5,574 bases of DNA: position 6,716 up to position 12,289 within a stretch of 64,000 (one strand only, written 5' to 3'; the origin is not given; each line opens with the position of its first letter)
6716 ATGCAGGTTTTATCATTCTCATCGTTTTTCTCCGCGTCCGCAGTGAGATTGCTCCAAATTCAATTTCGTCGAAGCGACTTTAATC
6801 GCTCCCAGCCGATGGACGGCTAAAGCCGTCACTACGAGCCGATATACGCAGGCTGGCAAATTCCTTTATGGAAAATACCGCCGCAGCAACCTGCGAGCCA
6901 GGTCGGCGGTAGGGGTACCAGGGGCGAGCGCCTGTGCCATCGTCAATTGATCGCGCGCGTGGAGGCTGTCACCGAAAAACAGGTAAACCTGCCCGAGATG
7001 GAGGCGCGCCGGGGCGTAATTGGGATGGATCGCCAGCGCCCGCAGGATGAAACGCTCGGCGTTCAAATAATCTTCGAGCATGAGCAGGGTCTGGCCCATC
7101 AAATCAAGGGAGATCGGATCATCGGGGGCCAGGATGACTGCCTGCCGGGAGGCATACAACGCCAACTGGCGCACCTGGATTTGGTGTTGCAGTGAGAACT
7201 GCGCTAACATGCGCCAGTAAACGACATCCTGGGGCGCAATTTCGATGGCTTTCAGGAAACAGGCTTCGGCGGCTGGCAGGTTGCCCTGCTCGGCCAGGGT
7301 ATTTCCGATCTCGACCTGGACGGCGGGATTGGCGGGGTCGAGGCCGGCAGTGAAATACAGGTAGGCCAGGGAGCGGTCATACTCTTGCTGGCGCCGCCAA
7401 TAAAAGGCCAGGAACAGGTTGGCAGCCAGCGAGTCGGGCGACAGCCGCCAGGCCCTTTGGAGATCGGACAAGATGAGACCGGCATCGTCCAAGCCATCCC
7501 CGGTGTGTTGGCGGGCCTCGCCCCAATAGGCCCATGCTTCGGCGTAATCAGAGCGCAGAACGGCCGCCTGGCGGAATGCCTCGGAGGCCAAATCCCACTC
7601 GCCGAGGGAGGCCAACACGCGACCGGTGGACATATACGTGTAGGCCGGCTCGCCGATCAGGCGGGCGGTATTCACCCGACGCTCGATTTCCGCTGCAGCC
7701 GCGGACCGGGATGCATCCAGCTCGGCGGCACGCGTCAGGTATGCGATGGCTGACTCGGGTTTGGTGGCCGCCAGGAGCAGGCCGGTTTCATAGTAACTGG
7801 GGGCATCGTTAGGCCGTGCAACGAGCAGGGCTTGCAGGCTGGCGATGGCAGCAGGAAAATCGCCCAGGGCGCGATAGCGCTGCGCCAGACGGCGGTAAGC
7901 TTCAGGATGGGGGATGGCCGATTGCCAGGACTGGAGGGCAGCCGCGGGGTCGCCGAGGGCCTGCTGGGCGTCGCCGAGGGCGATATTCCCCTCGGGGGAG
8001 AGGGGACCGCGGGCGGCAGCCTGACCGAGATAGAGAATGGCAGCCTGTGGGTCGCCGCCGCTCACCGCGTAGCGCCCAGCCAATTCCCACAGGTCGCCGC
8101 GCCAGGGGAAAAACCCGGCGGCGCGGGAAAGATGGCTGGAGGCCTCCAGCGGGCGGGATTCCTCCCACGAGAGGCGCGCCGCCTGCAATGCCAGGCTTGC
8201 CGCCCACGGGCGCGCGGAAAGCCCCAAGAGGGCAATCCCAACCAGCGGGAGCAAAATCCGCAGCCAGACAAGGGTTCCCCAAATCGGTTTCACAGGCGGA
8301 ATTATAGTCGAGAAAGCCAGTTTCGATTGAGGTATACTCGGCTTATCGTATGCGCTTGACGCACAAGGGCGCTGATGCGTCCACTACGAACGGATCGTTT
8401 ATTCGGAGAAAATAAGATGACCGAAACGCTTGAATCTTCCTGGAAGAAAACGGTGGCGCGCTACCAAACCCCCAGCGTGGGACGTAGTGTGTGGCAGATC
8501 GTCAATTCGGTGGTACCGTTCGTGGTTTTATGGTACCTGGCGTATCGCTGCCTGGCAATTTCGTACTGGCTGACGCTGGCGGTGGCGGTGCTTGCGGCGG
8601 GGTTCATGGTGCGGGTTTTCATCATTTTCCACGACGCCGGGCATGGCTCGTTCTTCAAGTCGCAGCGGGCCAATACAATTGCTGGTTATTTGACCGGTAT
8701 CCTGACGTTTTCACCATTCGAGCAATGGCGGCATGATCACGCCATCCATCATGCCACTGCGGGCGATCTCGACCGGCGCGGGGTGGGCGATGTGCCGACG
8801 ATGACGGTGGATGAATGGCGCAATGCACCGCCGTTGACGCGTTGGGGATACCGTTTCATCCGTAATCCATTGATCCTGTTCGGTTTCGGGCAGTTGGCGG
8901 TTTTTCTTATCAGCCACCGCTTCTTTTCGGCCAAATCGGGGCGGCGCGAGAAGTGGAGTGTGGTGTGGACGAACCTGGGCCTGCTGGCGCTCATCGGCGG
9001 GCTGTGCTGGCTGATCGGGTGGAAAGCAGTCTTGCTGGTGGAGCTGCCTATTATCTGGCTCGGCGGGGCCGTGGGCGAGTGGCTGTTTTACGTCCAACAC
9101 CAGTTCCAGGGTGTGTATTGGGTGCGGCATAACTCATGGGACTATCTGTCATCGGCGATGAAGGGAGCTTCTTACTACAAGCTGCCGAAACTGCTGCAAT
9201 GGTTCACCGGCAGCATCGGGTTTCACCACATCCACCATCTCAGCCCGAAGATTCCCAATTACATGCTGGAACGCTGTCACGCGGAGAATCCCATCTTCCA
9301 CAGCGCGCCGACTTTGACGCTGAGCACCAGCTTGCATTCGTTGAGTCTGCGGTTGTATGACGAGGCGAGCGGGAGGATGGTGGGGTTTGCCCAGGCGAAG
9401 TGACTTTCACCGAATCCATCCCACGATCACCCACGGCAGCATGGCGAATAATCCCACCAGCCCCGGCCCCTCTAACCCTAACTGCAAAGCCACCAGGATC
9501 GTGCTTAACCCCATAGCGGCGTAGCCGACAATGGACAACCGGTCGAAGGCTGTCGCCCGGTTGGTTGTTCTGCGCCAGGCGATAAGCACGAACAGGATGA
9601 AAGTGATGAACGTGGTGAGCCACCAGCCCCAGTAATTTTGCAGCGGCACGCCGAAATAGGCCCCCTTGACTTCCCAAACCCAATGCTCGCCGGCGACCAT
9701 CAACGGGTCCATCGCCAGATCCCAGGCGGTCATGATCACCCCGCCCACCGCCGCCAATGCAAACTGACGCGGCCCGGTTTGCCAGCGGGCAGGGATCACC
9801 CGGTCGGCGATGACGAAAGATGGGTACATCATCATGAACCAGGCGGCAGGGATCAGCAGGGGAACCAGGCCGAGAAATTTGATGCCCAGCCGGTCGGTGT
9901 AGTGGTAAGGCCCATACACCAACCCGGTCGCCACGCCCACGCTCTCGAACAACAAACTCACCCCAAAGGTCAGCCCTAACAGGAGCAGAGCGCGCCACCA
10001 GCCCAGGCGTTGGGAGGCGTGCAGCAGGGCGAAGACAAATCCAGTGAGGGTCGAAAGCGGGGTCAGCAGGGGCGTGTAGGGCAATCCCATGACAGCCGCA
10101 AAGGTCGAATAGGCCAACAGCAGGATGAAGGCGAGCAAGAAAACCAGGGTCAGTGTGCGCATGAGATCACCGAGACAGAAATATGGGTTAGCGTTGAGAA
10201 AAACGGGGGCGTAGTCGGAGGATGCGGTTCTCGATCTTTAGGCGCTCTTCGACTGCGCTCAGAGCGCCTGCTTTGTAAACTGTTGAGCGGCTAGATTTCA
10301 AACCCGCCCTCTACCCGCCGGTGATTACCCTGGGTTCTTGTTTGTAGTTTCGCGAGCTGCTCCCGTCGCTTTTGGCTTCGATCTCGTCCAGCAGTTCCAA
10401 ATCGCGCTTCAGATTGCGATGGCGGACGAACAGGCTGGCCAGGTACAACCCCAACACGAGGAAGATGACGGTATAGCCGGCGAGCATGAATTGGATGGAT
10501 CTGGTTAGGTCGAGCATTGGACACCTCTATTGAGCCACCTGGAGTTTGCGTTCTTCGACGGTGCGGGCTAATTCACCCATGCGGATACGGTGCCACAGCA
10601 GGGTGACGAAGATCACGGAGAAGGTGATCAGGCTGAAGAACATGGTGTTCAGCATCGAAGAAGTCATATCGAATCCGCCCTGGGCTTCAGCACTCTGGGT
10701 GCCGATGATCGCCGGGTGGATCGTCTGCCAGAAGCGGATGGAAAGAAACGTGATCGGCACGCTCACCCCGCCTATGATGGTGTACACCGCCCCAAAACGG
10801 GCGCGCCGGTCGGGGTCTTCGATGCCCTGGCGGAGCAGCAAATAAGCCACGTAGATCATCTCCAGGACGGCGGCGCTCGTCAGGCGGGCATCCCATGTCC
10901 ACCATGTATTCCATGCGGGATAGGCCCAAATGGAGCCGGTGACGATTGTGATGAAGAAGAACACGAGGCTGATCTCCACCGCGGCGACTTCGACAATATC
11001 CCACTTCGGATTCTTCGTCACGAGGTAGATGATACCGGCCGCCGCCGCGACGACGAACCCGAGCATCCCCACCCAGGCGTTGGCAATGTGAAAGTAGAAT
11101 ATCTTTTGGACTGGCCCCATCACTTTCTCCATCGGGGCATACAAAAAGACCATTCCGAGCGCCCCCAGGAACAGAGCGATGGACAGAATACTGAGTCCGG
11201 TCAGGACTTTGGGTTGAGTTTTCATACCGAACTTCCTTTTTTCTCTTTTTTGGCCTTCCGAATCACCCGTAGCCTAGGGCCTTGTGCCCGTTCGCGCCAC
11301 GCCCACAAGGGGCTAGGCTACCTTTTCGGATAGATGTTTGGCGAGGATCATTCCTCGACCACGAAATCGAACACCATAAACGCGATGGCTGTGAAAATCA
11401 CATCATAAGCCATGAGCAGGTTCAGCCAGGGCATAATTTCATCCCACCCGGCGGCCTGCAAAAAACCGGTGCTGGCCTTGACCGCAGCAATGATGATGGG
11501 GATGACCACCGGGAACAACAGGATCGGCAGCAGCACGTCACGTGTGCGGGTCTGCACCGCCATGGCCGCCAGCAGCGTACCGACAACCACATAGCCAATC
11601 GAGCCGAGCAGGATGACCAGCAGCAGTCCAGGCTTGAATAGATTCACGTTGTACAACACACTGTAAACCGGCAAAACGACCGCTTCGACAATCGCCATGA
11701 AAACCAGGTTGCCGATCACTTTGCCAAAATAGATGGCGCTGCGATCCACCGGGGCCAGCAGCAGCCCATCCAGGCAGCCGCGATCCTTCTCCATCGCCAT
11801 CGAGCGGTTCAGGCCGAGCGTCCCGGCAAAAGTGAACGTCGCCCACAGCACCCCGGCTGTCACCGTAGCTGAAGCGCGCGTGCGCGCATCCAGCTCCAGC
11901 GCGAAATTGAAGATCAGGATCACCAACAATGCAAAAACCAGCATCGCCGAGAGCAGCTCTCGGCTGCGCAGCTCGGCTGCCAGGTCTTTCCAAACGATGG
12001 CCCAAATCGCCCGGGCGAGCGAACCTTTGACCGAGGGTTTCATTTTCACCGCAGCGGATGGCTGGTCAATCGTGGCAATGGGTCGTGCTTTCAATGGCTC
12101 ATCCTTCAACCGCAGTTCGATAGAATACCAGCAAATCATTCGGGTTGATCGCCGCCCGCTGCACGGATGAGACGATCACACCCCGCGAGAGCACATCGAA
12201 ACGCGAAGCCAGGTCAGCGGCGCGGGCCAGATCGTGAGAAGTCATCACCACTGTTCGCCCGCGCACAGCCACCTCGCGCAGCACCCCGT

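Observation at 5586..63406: Dispersed families of degenerate 7- and 8-nt word arrays occupy most gene junctions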

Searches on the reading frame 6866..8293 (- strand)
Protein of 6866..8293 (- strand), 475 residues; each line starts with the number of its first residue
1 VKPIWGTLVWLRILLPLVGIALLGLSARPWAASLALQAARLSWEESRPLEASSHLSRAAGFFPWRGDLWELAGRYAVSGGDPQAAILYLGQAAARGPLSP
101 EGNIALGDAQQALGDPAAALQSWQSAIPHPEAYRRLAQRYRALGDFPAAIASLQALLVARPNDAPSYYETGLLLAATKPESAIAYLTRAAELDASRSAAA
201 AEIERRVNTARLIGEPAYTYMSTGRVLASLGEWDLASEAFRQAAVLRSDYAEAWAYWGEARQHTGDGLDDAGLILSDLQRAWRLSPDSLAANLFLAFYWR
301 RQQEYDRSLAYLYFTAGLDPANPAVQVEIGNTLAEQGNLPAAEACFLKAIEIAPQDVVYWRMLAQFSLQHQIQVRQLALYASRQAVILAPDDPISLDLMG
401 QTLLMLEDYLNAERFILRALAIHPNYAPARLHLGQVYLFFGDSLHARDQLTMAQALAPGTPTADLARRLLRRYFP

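Call 45: search_protein_families(library=pfam, proteins=[window:6866-8293:-])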
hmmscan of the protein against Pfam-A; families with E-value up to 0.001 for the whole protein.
window:6866-8293:- (475 aa): 12 families
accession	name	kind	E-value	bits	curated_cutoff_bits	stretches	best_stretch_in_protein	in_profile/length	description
PF07719.23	TPR_2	-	1.3e-21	75.3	27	1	326-356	4-34/34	Tetratricopeptide repeat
PF13428.12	TPR_14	-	3.6e-19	67.8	23.5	2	324-366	2-44/44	Tetratricopeptide repeat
PF00515.34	TPR_1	-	9.1e-17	60.5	27.8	1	329-356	7-34/34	Tetratricopeptide repeat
PF13431.12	TPR_17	-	1.1e-16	60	24.4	0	416-443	2-29/34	Tetratricopeptide repeat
PF14559.12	TPR_19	-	1.9e-16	60.6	25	1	302-365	4-67/68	Tetratricopeptide repeat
PF13414.12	TPR_11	-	7.2e-15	54.8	26.8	2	224-262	1-39/42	TPR repeat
PF13181.12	TPR_8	-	1.6e-13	50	25.7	0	327-356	5-34/34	Tetratricopeptide repeat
PF13424.12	TPR_12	-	8.2e-13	48.8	30.1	1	398-457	8-75/77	Tetratricopeptide repeat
PF13432.12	TPR_16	-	7.6e-12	45.9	32.7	3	72-126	3-56/65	Tetratricopeptide repeat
PF13371.12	TPR_9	-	6.4e-09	36.1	35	1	137-204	2-69/73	Tetratricopeptide repeat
PF13176.12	TPR_7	-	3.6e-07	30.2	27.9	0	132-162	1-31/36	Tetratricopeptide repeat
PF23914.1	TPR_CcmH_CycH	-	9e-06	26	42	0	220-312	53-144/158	Cytochrome c-type biogenesis protein H TPR domain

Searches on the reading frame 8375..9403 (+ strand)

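Call 45: search_protein_families(library=pfam, proteins=[window:8375-9403:+])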
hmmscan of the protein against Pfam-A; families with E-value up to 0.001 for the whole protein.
window:8375-9403:+ (342 aa): 1 family
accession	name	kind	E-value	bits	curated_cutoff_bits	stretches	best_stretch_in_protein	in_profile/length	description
PF00487.30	FA_desaturase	-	2.1e-28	100.2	29.7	1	65-304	3-237/253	Fatty acid desaturase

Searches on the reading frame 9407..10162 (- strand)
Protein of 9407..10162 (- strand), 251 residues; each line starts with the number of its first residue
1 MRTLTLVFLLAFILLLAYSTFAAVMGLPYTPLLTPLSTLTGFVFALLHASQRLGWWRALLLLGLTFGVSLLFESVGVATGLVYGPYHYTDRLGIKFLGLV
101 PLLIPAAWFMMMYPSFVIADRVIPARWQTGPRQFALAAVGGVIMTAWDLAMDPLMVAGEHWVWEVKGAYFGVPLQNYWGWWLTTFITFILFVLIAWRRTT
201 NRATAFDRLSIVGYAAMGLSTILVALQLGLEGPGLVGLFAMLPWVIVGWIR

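Call 45: search_protein_families(library=pfam, proteins=[window:9407-10162:-])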
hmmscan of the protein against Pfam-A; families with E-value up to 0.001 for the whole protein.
window:9407-10162:- (251 aa): 1 family
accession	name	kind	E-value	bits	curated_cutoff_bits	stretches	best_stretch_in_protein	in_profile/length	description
PF04240.17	Caroten_synth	-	4.4e-43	148.1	25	1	36-241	4-206/209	Carotenoid biosynthesis protein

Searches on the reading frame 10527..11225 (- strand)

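Call 45: search_protein_families(library=pfam, proteins=[window:10527-11225:-])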
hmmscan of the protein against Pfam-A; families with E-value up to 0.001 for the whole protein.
window:10527-11225:- (232 aa): 1 family
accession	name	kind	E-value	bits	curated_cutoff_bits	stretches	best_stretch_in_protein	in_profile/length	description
PF01578.25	Cytochrom_C_asm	-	2e-27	96.7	29.9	1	23-170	52-212/212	Cytochrome C assembly protein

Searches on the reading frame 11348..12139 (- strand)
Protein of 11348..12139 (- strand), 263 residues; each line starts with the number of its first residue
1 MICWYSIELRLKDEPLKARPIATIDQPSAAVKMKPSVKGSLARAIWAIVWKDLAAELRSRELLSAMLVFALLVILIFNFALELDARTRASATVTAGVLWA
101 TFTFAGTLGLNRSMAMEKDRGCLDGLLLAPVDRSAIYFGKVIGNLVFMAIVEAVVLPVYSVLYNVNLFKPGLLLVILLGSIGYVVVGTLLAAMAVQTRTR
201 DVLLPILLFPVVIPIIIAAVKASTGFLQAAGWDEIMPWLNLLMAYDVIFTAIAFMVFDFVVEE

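Call 45: search_protein_families(library=pfam, proteins=[window:11348-12139:-])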
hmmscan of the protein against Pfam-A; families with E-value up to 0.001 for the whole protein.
window:11348-12139:- (263 aa): 5 families
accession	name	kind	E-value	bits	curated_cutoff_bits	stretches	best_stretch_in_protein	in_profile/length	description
PF03379.19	CcmB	-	2.5e-30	106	24.9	1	46-253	2-205/215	CcmB protein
PF01061.29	ABC2_membrane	-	3e-11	43.7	26.9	1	44-212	2-174/211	ABC-2 type transporter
PF12679.13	ABC2_membrane_2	-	1.4e-07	31.5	27.2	1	46-246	1-233/283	ABC-2 family transporter protein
PF12698.13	ABC2_membrane_3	-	2.2e-05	24.2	31.6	1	91-228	161-300/347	ABC-2 family transporter protein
PF12730.13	ABC2_membrane_4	-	2.3e-05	24.9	27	1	63-209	19-172/179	ABC-2 family transporter protein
